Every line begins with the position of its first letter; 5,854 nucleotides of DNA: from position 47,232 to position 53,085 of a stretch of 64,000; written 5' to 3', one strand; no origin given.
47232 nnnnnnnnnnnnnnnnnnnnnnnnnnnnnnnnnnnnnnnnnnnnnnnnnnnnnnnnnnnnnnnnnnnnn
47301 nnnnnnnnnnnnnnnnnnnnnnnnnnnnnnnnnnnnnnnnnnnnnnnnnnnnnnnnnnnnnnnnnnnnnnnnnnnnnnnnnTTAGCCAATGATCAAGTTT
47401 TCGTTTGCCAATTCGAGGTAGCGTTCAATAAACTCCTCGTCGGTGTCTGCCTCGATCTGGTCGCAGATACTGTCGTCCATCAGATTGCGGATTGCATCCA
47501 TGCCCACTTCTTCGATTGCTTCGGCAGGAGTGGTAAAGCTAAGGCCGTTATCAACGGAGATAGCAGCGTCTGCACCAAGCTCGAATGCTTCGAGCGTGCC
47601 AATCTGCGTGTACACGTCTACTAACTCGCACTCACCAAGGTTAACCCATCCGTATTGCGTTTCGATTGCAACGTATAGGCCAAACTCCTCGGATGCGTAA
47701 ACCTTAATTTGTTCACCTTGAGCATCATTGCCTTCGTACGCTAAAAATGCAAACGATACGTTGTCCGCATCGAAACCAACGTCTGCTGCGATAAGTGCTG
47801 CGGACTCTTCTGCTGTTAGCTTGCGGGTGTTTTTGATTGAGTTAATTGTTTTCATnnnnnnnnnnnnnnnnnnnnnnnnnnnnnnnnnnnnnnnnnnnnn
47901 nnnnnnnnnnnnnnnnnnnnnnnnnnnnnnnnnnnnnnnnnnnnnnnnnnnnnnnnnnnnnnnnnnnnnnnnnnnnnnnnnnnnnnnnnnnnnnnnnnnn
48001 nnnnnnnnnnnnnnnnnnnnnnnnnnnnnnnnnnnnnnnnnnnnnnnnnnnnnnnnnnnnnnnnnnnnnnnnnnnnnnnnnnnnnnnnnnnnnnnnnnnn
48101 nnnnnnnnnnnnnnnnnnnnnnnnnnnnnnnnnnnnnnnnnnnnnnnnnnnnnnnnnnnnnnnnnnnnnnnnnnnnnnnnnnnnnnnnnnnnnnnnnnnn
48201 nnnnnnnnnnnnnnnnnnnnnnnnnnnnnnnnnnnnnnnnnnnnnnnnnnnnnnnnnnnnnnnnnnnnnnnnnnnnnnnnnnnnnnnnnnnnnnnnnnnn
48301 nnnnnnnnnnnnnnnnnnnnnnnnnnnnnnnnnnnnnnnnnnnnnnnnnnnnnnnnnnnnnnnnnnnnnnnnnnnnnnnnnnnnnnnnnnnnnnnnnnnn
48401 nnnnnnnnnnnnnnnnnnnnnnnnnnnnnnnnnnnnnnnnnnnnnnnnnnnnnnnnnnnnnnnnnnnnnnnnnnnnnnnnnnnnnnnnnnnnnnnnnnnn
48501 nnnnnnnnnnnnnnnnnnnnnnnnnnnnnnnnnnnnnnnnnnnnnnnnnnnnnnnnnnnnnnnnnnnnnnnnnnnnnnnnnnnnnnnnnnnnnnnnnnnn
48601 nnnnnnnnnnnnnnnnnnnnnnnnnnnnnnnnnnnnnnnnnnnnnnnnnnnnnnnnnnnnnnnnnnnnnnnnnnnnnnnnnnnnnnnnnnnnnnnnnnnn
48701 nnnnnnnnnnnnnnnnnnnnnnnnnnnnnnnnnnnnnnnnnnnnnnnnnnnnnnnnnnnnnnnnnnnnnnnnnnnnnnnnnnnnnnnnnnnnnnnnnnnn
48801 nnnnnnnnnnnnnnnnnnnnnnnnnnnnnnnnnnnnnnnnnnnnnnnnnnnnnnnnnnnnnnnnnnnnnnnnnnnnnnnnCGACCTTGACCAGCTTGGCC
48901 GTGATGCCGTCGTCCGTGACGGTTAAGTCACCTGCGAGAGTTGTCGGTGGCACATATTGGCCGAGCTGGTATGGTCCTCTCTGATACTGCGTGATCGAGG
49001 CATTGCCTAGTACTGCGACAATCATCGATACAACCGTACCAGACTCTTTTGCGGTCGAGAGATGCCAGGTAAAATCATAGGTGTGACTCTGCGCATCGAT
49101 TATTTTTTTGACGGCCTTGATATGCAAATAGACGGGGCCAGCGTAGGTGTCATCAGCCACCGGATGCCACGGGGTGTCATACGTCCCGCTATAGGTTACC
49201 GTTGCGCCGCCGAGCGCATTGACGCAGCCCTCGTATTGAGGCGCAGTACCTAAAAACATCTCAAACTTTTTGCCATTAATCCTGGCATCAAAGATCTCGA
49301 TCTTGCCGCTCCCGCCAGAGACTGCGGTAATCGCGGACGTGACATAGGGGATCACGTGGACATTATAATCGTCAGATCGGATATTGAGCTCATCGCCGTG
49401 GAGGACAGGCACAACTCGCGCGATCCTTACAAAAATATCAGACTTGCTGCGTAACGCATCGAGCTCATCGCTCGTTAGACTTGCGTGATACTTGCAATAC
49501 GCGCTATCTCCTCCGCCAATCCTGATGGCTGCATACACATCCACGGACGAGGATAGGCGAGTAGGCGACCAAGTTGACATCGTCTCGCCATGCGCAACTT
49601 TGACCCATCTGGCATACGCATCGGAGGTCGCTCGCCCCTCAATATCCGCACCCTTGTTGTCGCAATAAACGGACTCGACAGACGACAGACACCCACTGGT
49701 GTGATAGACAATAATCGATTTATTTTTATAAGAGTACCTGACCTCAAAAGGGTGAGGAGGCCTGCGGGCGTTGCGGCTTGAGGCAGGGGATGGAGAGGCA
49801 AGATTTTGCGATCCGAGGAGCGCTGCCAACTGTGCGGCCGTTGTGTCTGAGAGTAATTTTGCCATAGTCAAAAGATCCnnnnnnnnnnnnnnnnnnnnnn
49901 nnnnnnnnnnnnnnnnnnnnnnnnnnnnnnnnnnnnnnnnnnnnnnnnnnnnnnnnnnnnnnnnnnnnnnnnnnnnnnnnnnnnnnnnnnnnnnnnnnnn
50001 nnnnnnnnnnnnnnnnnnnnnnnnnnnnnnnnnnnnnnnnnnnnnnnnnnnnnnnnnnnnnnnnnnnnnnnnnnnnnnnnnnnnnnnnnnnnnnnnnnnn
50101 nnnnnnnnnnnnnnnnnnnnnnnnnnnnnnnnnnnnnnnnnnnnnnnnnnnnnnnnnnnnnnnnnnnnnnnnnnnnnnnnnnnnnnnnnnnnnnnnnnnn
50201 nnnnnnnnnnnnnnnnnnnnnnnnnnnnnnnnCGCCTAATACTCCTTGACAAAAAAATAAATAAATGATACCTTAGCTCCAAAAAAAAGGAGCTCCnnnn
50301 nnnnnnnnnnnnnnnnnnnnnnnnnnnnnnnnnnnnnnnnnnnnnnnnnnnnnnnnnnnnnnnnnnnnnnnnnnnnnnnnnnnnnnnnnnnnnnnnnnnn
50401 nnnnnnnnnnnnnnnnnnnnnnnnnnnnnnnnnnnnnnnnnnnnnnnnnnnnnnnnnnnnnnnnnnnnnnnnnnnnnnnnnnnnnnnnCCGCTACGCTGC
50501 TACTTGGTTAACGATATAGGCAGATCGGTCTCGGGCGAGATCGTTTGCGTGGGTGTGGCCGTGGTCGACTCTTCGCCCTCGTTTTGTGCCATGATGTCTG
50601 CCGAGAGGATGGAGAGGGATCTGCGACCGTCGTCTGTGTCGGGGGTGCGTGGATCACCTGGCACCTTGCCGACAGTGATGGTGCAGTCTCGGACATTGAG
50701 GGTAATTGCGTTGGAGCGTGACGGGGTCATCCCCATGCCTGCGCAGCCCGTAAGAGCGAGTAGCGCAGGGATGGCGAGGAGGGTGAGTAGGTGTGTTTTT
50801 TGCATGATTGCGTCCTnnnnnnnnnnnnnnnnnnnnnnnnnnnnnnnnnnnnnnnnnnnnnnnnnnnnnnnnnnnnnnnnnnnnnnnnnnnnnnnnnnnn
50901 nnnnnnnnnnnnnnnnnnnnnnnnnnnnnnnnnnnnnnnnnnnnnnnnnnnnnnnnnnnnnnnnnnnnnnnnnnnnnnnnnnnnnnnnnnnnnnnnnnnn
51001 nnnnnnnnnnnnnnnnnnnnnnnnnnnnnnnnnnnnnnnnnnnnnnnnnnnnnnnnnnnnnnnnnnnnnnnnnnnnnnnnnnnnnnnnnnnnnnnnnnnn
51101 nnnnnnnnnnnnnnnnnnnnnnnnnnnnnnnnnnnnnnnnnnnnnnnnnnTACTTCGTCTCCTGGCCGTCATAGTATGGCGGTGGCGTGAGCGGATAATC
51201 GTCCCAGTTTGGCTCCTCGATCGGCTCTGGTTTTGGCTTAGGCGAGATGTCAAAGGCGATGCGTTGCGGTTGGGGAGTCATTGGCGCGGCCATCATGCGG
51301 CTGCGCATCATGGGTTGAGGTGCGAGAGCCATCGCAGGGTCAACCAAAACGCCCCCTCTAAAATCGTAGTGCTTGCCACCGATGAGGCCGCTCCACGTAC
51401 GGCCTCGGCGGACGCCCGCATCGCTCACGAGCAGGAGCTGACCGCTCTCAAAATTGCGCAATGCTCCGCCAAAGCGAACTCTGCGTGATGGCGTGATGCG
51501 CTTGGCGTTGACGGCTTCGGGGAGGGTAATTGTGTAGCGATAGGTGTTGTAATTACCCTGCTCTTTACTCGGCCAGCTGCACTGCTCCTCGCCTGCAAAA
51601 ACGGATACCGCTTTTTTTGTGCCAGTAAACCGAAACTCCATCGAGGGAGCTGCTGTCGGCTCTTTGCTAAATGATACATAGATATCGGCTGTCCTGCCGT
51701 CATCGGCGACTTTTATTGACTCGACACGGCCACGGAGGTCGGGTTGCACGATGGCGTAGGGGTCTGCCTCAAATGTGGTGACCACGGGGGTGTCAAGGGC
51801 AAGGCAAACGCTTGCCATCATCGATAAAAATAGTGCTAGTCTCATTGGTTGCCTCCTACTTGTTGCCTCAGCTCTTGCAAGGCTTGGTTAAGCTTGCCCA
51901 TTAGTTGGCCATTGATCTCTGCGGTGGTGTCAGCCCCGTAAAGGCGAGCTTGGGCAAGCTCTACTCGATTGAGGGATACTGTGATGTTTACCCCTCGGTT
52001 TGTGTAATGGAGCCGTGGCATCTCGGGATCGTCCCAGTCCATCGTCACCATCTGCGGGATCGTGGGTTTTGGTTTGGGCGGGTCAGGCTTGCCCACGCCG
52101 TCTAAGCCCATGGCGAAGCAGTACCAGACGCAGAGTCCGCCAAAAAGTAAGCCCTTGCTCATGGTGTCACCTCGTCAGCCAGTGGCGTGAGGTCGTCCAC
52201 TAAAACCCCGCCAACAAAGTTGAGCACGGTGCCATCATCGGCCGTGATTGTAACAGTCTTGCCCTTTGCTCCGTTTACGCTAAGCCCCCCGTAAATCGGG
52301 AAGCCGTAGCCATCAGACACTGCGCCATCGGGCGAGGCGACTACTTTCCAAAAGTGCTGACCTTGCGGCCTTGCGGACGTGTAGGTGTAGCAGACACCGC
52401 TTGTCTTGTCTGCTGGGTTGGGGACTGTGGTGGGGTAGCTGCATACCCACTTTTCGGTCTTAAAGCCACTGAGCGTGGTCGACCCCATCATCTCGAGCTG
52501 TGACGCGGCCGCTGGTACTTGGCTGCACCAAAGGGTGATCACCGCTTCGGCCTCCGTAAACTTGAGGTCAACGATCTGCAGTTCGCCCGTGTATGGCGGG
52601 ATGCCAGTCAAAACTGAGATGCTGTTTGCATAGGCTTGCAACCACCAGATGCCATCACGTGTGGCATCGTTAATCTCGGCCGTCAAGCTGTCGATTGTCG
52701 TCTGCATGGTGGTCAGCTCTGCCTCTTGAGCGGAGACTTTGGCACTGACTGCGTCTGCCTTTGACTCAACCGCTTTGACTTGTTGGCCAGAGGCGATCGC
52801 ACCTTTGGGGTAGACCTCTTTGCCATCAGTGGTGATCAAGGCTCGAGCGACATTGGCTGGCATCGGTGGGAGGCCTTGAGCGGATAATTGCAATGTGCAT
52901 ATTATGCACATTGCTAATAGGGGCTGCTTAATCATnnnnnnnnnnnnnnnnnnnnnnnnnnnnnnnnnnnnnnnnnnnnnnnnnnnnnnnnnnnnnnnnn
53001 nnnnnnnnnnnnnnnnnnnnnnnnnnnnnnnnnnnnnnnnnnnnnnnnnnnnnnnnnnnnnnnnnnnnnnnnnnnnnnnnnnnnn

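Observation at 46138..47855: Three-gene accessory operon at the prophage end encoding strongly acidic proteins: candidate DNA-mimic anti-restriction or other anti-defense factors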

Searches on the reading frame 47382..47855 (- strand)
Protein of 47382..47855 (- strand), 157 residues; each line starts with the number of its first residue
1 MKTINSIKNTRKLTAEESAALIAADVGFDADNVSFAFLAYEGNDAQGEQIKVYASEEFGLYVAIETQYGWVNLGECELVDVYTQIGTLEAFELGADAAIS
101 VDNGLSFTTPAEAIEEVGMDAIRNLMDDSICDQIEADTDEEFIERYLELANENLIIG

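Call 3: search_protein_families(library=pfam, proteins=[window:47382-47855:-], max_evalue=1)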
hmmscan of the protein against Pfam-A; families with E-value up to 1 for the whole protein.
window:47382-47855:- (157 aa): 1 family
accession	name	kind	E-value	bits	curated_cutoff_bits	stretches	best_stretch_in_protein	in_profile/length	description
PF22147.1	AcrIC5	-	0.00083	19.9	27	1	116-147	7-42/53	Anti-CRISPR protein AcrIC5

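Call 4: search_protein_families(library=phrogs, proteins=[window:47382-47855:-], max_evalue=1)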
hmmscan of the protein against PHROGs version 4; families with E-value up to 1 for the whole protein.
window:47382-47855:- (157 aa): 1 family
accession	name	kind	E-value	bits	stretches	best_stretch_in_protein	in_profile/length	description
phrog_33232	-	unknown function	0.3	12.6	0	8-37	20-49/94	-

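Call 9: search_solved_structures(query=window:47382-47855:-, max_evalue=10, show_alignments=2)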
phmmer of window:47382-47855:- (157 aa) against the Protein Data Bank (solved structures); distinct sequences matched with E-value up to 10: 0.

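Call 12: find_homologous_proteins(query=window:47382-47855:-)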
Query window:47382-47855:- (157 aa): 1 proteins with E <= 0.001 among 57 candidates.
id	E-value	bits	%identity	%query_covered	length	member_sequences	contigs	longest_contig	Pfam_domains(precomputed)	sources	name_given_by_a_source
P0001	6.4e-94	330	100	100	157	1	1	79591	-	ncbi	-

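Call 15: find_encoding_contigs(protein=P0001, flank=10000, max_places=3)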
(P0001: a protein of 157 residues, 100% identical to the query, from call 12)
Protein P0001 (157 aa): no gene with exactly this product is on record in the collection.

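Call 17: list_cluster_members(proteins=[P0001, P0002, P0003])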
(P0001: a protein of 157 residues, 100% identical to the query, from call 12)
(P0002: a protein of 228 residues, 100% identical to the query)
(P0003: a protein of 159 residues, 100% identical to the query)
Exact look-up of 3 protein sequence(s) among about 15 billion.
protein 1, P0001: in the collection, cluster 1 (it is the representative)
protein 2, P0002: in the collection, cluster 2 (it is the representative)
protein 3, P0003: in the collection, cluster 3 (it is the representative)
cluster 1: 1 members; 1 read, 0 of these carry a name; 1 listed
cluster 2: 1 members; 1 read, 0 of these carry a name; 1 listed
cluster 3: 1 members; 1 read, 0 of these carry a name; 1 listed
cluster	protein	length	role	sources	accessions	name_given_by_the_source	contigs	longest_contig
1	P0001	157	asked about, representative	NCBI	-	-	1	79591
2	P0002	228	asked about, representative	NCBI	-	-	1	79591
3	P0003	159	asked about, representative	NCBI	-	-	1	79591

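Call 24: search_dna_similar(query=window:47382-47855:-, collection=phages, mode=protein, max_evalue=1, max_rows=10)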
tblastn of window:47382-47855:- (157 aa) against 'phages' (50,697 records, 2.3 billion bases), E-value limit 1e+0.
Records with a match: 6; places in all: 6; records where one place covers at least 80% of the query: 0.
Best place of each record, by identity: <60% 6.
By first word of the organism name: Erwinia 3; Bacillus 2; Microbacterium 1.
By host as written in the record: Bacillus sp. MGK1 2; Erwinia amylovora 2; Erwinia amylovora ATCC 29780 1; Microbacterium foliorum NRRL B-24224 1.
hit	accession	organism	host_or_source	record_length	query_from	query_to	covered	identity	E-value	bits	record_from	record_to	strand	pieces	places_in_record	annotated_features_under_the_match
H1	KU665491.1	Bacillus phage Mgbh1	Bacillus sp. MGK1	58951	99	157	38%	44.4%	1e-6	53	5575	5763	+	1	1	hypothetical protein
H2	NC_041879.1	Bacillus phage Mgbh1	Bacillus sp. MGK1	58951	99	157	38%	44.4%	1e-6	53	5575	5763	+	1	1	hypothetical protein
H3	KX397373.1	Erwinia phage vB_EamM_Stratton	Erwinia amylovora ATCC 29780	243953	51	118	43%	34.2%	4e-1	36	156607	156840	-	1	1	hypothetical protein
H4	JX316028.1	Erwinia phage phiEaH2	Erwinia amylovora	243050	51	118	43%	34.2%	4e-1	36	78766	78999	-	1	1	hypothetical protein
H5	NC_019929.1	Erwinia phage phiEaH2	Erwinia amylovora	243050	51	118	43%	34.2%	4e-1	36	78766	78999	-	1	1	virion structural protein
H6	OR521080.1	Microbacterium phage Huwbert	Microbacterium foliorum NRRL B-24224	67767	90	126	24%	45.9%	6e-1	36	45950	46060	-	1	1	71: DNA polymerase I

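Call 27: get_annotated_region(hit=H1, flank=4000)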
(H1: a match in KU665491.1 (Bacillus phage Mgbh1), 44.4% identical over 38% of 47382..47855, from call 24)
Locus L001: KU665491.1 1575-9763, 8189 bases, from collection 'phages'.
description: Bacillus phage Mgbh1, complete genome.
organism: Bacillus phage Mgbh1 (NCBI taxid 1796993)
taxonomy: Viruses; Duplodnaviria; Heunggongvirae; Uroviricota; Caudoviricetes; Magadivirus; Magadivirus Mgbh1
host: Bacillus sp. MGK1; source: Lake Magadi sediment; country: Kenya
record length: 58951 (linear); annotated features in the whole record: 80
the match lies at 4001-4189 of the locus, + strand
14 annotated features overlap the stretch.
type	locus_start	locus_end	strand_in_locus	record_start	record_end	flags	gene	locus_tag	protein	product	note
CDS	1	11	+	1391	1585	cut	-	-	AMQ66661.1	hypothetical protein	gp2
CDS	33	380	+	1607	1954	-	-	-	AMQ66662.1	hypothetical protein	gp3; MdlB domain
CDS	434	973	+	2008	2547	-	-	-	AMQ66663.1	antirestriction family-like protein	gp4; ArdA superfamily domain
CDS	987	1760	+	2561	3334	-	-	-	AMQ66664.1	hypothetical protein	gp5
CDS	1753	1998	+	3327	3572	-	-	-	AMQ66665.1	hypothetical protein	gp6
CDS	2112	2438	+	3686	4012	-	-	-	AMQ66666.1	hypothetical protein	gp7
CDS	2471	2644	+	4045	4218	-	-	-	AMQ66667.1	hypothetical protein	gp8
CDS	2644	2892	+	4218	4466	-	-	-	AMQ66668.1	aminoglycoside phosphotransferase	gp9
CDS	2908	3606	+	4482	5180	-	-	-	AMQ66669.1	hypothetical protein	gp10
CDS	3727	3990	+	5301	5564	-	-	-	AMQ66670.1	hypothetical protein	gp11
CDS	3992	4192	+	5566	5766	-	-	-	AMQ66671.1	hypothetical protein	gp12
CDS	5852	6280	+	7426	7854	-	-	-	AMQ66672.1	hypothetical protein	gp13; HTH_Tnp_1_2 domain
CDS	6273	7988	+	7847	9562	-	-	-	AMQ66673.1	hypothetical protein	gp14; psiM2_ORF9 and Terminase_6 domain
CDS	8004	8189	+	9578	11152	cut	-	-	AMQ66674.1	portal Gp-6 family-like protein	gp15; phage_prot_Gp6 domain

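Call 29: search_protein_families(library=pfam, proteins=[L001:3992-4189:+], max_evalue=1)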
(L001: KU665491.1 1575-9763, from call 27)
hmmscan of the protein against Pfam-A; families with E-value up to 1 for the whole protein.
L001:3992-4189:+ (66 aa): 1 family
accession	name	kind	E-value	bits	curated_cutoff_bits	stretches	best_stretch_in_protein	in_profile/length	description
PF22147.1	AcrIC5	-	5.3e-12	46.1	27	1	22-57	8-43/53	Anti-CRISPR protein AcrIC5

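Call 30: find_related_loci(query=window:47382-47855:-, collection=viral_contigs, flank=6000)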
Query window:47382-47855:- (157 aa) in viral_contigs; peptide patterns used: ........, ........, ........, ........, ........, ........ (x = any residue, [..] = any of these).
12 stretches matched a pattern, but none encodes a relative of the query by tblastn (E <= 1e-3).

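Call 45: search_protein_families(library=padloc, proteins=[window:47382-47855:-], max_evalue=0.01)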
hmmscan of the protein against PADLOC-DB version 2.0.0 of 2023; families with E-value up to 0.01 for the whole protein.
window:47382-47855:- (157 aa): 0 families

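Call 46: search_protein_families(library=ncbifam, proteins=[window:47382-47855:-], max_evalue=0.01)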
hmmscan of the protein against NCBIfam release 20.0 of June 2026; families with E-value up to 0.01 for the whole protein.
window:47382-47855:- (157 aa): 0 families

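Call 47: predict_structure(protein=window:47385-47855:-)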
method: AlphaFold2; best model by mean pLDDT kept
length: 157 residues; sequences in the alignment: 1
mean_pLDDT: 37.9   pTM: 0.34
mean pLDDT of the five models: 37.9, 37.4, 35.8, 35.5, 33.8
residues with pLDDT >= 90: 0; 70-90: 0; 50-70: 21; < 50: 136
segments of 3 or more residues with pLDDT < 50: 1-38, 55-59, 67-69, 71-157
pLDDT, mean of each block of 10 residues (from residue 1): 24 37 40 45 54 52 50 40 34 31 34 38 35 33 32 24
secondary structure, 60 per line:
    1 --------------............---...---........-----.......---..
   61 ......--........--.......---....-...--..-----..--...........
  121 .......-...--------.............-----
elements in order: H15-26 E36-43 E49-55 E59-66 E69-76 H79-85 H89-92 H110-127 H140-152

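Call 55: search_dna_similar(query=window:47382-47855:-, collection=plasmids, mode=protein, max_evalue=0.1, max_rows=25)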
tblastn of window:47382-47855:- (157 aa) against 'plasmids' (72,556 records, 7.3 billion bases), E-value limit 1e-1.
No match.

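Call 77: search_protein_families(library=pfam, proteins=[L001:2908-3603:+, L001:3727-3987:+, L001:434-970:+], max_evalue=0.01)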
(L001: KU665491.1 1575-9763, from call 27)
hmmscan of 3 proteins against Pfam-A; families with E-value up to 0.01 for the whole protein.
L001:2908-3603:+ (232 aa): 0 families

L001:3727-3987:+ (87 aa): 1 family
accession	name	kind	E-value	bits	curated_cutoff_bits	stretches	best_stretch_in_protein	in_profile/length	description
PF18912.6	DZR_2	-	0.0059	16.9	27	1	40-68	18-46/56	Double zinc ribbon domain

L001:434-970:+ (179 aa): 1 family
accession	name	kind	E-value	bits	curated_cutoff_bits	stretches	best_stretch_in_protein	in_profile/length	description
PF07275.16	ArdA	-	3e-18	67.4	27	1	9-81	4-79/155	Antirestriction protein (ArdA)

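Call 79: search_dna_similar(query=L001:434-970:+, collection=phages, mode=protein, max_evalue=0.00001, max_rows=14, rows=spread)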
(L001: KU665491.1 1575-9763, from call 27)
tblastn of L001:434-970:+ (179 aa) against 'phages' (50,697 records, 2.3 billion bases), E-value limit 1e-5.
Records with a match: 21; places in all: 21; records where one place covers at least 80% of the query: 2.
Best place of each record, by identity: >=99% 2; <60% 19.
By first word of the organism name: Staphylococcus 4; Bacillus 2; Clostridioides 2; Clostridium 2; Enterococcus 2; Paenibacillus 2; Microcystis 1; Mammaliicoccus 1; Rossellomorea 1; Peptoclostridium 1; and 3 more.
By host as written in the record: Bacillus sp. MGK1 2; - 2; Clostridium difficile 2; Enterococcus faecalis 2; Staphylococcus epidermidis 36-1 2; Microcystis aeruginosa FACHB-942 1; Mammaliicoccus sciuri Dog036 1; Rossellomorea aquimaris 1; and 8 more.
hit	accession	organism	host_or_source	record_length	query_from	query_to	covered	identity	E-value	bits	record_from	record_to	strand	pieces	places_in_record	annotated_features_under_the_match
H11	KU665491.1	Bacillus phage Mgbh1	Bacillus sp. MGK1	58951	1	179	100%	100.0%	1e-114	362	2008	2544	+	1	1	antirestriction family-like protein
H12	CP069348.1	Clostridioides phage pCD1602_4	water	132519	1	96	54%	43.3%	6e-16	80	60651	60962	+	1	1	record has no annotation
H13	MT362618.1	Microcystis phage MaeS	Microcystis aeruginosa FACHB-942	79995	4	76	41%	50.7%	2e-12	70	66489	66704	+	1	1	antirestriction protein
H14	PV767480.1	Rossellomorea phage phiT1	Rossellomorea aquimaris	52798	1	71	40%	49.3%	3e-12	70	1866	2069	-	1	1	ArdA protein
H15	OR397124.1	Clostridioides phage AR1086-1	Clostridioides difficile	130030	1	75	42%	43.6%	4e-12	69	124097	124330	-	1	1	hypothetical protein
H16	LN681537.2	Clostridium phage phiCD211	Clostridium difficile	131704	1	71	40%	45.9%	2e-12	70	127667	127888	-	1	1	Antirestriction protein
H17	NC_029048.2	Clostridium phage phiCD211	Clostridium difficile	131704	1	71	40%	45.9%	2e-12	70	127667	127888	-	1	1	anti-restriction protein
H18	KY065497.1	Streptococcus phage IPP61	Streptococcus pneumoniae 18C/3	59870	1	79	44%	39.2%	6e-10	63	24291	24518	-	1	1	hypothetical protein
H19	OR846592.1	Enterococcus phage Efs 1-1-1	Enterococcus faecalis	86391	1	79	44%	39.2%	6e-10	63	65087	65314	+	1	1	record has no annotation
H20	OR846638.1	Enterococcus phage Efs 1-1-1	Enterococcus faecalis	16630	1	81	45%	38.3%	1e-9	62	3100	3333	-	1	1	record has no annotation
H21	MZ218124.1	Paenibacillus phage SV21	Paenibacillus larvae SV21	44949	4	88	47%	35.3%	1e-6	53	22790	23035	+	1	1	antirestriction protein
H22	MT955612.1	Staphylococcus phage SPbeta-like 2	Staphylococcus haemolyticus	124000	6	77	40%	39.7%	6e-8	57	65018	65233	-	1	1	hypothetical protein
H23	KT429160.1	Staphylococcus phage SPbeta-like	Staphylococcus epidermidis 36-1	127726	6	77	40%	39.7%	6e-8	57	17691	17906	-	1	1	antirestriction protein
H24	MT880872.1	Staphylococcus phage PhiSepi-HH3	Staphylococcus epidermidis HD21-2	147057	6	77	40%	39.7%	6e-8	57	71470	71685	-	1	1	hypothetical protein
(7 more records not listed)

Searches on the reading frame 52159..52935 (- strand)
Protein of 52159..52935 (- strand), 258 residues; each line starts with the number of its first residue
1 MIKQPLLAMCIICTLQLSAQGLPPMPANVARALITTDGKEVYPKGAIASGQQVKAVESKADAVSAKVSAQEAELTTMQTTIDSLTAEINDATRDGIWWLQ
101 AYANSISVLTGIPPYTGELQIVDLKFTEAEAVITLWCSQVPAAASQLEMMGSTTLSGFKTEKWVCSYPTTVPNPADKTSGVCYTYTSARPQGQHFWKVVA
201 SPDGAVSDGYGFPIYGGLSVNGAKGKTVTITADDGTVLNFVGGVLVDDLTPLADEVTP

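Call 18: search_protein_families(library=pfam, proteins=[window:52159-52935:-], max_evalue=0.01)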
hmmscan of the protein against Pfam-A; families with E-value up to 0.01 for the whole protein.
window:52159-52935:- (258 aa): 0 families

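Call 19: search_protein_families(library=phrogs, proteins=[window:52159-52935:-], max_evalue=0.01)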
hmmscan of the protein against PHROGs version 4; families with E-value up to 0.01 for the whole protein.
window:52159-52935:- (258 aa): 0 families

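Call 46: search_protein_families(library=ncbifam, proteins=[window:52159-52935:-], max_evalue=0.01)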
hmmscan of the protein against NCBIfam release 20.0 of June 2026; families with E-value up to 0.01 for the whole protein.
window:52159-52935:- (258 aa): 1 family
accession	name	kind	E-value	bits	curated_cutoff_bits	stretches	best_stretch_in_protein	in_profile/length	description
NF038350.1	taxis_HmpF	equivalog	0.0024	16.3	200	1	52-93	346-387/553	pilus motility taxis protein HmpF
